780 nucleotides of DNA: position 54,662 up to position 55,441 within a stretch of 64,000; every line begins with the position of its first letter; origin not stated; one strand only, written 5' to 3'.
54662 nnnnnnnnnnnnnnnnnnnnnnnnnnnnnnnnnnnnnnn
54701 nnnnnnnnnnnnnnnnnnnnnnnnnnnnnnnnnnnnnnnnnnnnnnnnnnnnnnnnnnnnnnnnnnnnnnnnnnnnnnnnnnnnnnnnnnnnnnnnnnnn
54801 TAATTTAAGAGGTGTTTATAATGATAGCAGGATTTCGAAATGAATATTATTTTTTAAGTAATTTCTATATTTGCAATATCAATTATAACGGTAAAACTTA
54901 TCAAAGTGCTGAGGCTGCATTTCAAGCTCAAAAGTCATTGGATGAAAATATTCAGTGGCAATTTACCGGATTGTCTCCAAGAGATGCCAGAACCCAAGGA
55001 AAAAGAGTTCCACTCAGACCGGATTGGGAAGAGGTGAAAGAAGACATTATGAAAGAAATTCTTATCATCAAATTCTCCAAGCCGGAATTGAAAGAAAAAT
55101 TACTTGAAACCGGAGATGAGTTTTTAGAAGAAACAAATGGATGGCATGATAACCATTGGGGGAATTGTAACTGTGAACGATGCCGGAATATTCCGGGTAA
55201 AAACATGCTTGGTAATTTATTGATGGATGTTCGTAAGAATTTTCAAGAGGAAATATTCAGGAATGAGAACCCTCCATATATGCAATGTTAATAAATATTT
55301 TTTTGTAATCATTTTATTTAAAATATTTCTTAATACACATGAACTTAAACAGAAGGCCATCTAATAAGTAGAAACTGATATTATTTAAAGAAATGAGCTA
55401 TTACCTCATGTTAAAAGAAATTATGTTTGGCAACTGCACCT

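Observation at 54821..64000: Two NAD/ADP-ribose-metabolism genes in the island: NADAR and a NadM/NMNAT-like nucleotidyltransferase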

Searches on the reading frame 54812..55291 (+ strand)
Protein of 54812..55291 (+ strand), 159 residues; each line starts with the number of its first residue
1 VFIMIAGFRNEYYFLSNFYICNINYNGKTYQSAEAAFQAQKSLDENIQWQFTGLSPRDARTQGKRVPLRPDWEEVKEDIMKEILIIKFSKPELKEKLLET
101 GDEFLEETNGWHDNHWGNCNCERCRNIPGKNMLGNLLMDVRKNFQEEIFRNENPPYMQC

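Call 5: search_protein_families(library=pfam, proteins=[window:54812-55291:+], max_evalue=0.01)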
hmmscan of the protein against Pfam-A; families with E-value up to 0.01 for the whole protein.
window:54812-55291:+ (159 aa): 1 family
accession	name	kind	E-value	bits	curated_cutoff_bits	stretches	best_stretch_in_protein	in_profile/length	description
PF08719.17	NADAR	-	9.8e-24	84.9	35.1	1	10-144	8-162/163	NADAR domain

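Call 7: search_protein_families(library=ncbifam, proteins=[window:54812-55291:+], max_evalue=1)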
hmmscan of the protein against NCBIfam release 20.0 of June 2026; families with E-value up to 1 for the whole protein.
window:54812-55291:+ (159 aa): 2 families
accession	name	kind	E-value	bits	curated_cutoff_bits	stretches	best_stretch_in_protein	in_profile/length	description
TIGR02464.1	ribofla_fusion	equivalog_domain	2e-18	67.1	73.7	1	10-143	8-151/153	riboflavin biosynthesis intermediates N-glycosidase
NF053876.1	DS32_2_antiphage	equivalog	3.9e-14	52.2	240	1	15-147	21-158/181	NADAR family anti-phage protein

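Call 8: search_protein_families(library=phrogs, proteins=[window:54812-55291:+], max_evalue=0.1)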
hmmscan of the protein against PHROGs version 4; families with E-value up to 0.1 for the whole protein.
window:54812-55291:+ (159 aa): 2 families
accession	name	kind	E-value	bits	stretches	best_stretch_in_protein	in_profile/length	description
phrog_1017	-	unknown function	7.7e-40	137.6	1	5-148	8-156/170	-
phrog_6689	-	unknown function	0.074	14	0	27-65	8-47/67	-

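Call 11: search_protein_families(library=padloc, proteins=[window:54812-55291:+], max_evalue=0.1)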
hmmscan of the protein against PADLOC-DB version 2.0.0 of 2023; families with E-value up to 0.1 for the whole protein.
window:54812-55291:+ (159 aa): 1 family
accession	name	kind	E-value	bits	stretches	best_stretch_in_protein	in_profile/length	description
PDLC04643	PDC-M42C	-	1.3e-08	33.2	1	10-144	11-157/158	-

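Call 12: find_encoding_contigs(protein=window:54821-55291:+, flank=10000, max_places=10)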
Protein window:54821-55291:+ (156 aa): 23 contigs read that carry it; 1 place shown.
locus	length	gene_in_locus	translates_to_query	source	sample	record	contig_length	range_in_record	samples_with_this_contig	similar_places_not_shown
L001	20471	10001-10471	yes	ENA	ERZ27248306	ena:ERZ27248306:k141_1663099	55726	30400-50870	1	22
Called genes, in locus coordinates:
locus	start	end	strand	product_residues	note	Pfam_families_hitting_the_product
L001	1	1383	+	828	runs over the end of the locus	-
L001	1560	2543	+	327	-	PF04616:Glyco_hydro_43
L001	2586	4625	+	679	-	PF04616:Glyco_hydro_43, PF16369:GH43_C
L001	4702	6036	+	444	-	PF04616:Glyco_hydro_43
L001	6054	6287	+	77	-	-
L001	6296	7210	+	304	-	PF01757:Acyl_transf_3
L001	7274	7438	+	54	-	PF00269:SASP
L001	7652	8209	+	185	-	-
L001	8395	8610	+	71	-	-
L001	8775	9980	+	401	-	-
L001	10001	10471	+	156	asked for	PF08719:NADAR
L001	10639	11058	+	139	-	-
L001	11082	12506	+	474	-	-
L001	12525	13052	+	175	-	-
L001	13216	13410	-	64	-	-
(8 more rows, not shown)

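Call 29: search_dna_similar(query=window:54821-55291:+, collection=phages, mode=protein, max_evalue=0.00001, max_rows=25)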
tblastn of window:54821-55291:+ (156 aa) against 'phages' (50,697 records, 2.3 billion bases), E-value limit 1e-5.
Records with a match: 719; places in all: 720; records where one place covers at least 80% of the query: 717.
Best place of each record, by identity: <60% 719.
By first word of the organism name: Staphylococcus 230; Streptomyces 125; Vibrio 86; Salmonella 51; Bacillus 42; Escherichia 41; Stenotrophomonas 21; Aeromonas 12; Klebsiella 9; Gordonia 7; and 35 more.
By host as written in the record: Staphylococcus aureus 84; - 60; Streptomyces griseus ATCC 10137 52; Vibrio harveyi BAA-1116 36; Streptomyces lividans JI 1326 29; Escherichia coli 18; Stenotrophomonas maltophilia 16; Staphylococcus sp. 15; and 176 more.
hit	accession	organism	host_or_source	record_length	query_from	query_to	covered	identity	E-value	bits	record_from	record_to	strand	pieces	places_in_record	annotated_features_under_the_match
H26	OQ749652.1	Phage Phass-1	human gut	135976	1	144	92%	51.0%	2e-39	146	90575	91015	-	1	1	hypothetical protein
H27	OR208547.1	Bacillus phage phi18-2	Bacillus subtilis 18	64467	2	144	92%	47.9%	1e-29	118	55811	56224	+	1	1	DUF1768 domain-containing protein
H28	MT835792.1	Bacteriophage sp.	human fecal samples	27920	2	142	90%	47.6%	2e-29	117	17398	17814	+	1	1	record has no annotation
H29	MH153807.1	Rhodococcus phage Peregrin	Rhodococcus erythropolis RIA 643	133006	1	138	88%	48.6%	6e-34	130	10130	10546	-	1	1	35: hypothetical protein | 36: hypothetical protein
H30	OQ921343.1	Bacillus phage SPbetaL3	Bacillus subtilis BEST7003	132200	2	144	92%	46.5%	1e-29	118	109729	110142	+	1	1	hypothetical protein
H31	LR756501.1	uncultured phage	metagenomic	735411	2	138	88%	48.6%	9e-34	130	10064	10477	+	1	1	record has no annotation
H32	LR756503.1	uncultured phage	metagenomic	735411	2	138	88%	48.6%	9e-34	130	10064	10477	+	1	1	record has no annotation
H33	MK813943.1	Aeromonas phage 4_4572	Aeromonas hydrophila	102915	2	138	88%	47.8%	3e-34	131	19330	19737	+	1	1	44572_041: hypothetical protein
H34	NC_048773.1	Aeromonas phage 4_4572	Aeromonas hydrophila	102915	2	138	88%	47.8%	3e-34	131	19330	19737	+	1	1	44572_041: hypothetical protein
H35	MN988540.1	Rhizobium phage RHph_I42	Rhizobium phaseoli IE4771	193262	2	146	93%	44.5%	5e-28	113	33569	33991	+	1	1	swarming motility YbiA-like protein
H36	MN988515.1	Rhizobium phage RHph_N28_1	Rhizobium etli N731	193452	2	146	93%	44.5%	5e-28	113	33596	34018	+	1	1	swarming motility YbiA-like protein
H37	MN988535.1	Rhizobium phage RHph_N42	Rhizobium phaseoli IE4771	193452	2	146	93%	44.5%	5e-28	113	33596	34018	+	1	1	swarming motility YbiA-like protein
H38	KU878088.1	Bacillus phage AR9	Bacillus subtilis subsp. subtilis 168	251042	2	142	90%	45.8%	5e-29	116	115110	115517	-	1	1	YbiA family NAD-utilizing enzyme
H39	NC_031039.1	Bacillus phage AR9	Bacillus subtilis subsp. subtilis 168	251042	2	142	90%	45.8%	5e-29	116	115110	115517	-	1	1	NADAR family protein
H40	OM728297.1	Bacillus phage vB_BsuM-Goe21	Bacillus subtilis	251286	2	142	90%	45.8%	5e-29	116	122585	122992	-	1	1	ybiA: N-glycosidase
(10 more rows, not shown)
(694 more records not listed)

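Call 30: find_related_loci(query=window:54821-55291:+, collection=genome_contigs, flank=10000)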
Query window:54821-55291:+ (156 aa) in genome_contigs; peptide patterns used: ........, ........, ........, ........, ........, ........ (x = any residue, [..] = any of these).
171 stretches matched a pattern; 8 encode a relative of the query (tblastn E <= 1e-3); 8 distinct loci.
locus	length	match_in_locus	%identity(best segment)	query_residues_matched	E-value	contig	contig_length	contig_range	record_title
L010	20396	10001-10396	43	5-142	7e-31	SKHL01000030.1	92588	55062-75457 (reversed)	MAG: Limnochordia bacterium isolate CSBr16_202 CSBr16-17, whole genome shotgun sequence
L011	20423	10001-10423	40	1-143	6e-28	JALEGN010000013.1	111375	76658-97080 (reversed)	MAG: Candidatus Paceibacterota bacterium isolate CC_bin2 k97_178586, whole genome shotgun sequence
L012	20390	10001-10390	43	2-138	1e-27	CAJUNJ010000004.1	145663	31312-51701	MAG TPA_asm: uncultured Christensenellaceae bacterium isolate MGBC152987 genome assembly, contig: MGBC152987.4, whole ge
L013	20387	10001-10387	43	9-139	1e-20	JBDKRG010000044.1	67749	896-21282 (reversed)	MAG: Candidatus Sumerlaeia bacterium isolate 5_bin.191 c_000001509540, whole genome shotgun sequence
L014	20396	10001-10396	38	9-142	2e-17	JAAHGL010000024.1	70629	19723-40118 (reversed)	MAG: Symploca sp. SIO2C1 2C1_NODE_24, whole genome shotgun sequence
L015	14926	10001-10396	38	9-142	3e-17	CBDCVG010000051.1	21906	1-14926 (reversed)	MAG: Caldora sp. isolate e91194d1-5003-4bb1-8e0a-ecd65b6f64b4 genome assembly, contig: contig_51, whole genome shotgun s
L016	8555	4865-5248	39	9-138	3e-17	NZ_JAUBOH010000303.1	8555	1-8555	Microcoleus sp. herbarium14 NODE_330_length_8555_cov_6.858353, whole genome shotgun sequence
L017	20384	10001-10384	39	9-138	3e-17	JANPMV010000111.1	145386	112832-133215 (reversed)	MAG: Cyanobacteria bacterium VAR_87_metabat_62 VAR_87_k141_1477926, whole genome shotgun sequence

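Call 33: search_solved_structures(query=window:54821-55291:+, max_evalue=0.01, show_alignments=3)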
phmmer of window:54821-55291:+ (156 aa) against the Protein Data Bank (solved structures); distinct sequences matched with E-value up to 0.01: 2.
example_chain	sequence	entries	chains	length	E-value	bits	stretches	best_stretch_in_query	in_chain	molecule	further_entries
2b3w_A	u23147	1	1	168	3.9e-16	62.3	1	7-143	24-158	Hypothetical protein ybiA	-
8bau_A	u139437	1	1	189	5.9e-09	39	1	8-114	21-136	NADAR domain-containing protein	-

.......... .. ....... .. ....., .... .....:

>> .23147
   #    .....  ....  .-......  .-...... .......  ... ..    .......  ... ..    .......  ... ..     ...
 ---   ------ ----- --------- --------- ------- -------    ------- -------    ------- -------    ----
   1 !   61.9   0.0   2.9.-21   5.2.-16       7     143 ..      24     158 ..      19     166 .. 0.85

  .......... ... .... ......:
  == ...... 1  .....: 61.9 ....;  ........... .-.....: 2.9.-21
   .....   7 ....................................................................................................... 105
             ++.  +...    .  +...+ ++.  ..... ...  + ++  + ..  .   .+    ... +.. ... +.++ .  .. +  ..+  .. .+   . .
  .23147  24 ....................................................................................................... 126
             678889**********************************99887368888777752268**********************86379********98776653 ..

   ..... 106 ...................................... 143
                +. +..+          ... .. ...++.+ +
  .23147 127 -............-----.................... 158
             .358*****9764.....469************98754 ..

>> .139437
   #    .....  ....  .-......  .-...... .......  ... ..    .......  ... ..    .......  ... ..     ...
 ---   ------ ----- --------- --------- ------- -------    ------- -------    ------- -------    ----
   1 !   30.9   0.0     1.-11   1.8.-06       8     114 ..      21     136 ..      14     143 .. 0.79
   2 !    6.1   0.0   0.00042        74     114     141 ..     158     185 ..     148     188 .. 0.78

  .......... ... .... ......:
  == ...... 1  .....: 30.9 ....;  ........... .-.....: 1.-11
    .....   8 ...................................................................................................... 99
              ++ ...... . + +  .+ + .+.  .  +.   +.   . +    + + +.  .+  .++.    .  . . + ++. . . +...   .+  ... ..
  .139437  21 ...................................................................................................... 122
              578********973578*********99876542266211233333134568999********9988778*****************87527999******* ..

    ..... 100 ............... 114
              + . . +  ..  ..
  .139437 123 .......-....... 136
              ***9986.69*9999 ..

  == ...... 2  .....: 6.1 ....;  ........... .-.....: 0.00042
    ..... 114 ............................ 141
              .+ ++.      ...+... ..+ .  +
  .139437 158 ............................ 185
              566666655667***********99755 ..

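Call 42: find_related_loci(query=window:54821-55291:+, collection=viral_contigs, flank=10000)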
Query window:54821-55291:+ (156 aa) in viral_contigs; peptide patterns used: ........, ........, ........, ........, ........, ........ (x = any residue, [..] = any of these).
22 stretches matched a pattern; 3 encode a relative of the query (tblastn E <= 1e-3); 3 distinct loci.
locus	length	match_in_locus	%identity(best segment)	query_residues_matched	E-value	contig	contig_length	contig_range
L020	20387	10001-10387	43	11-142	3e-24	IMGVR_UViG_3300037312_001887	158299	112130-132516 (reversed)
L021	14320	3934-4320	43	11-142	3e-24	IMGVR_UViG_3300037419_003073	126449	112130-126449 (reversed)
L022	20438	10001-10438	37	12-156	1e-16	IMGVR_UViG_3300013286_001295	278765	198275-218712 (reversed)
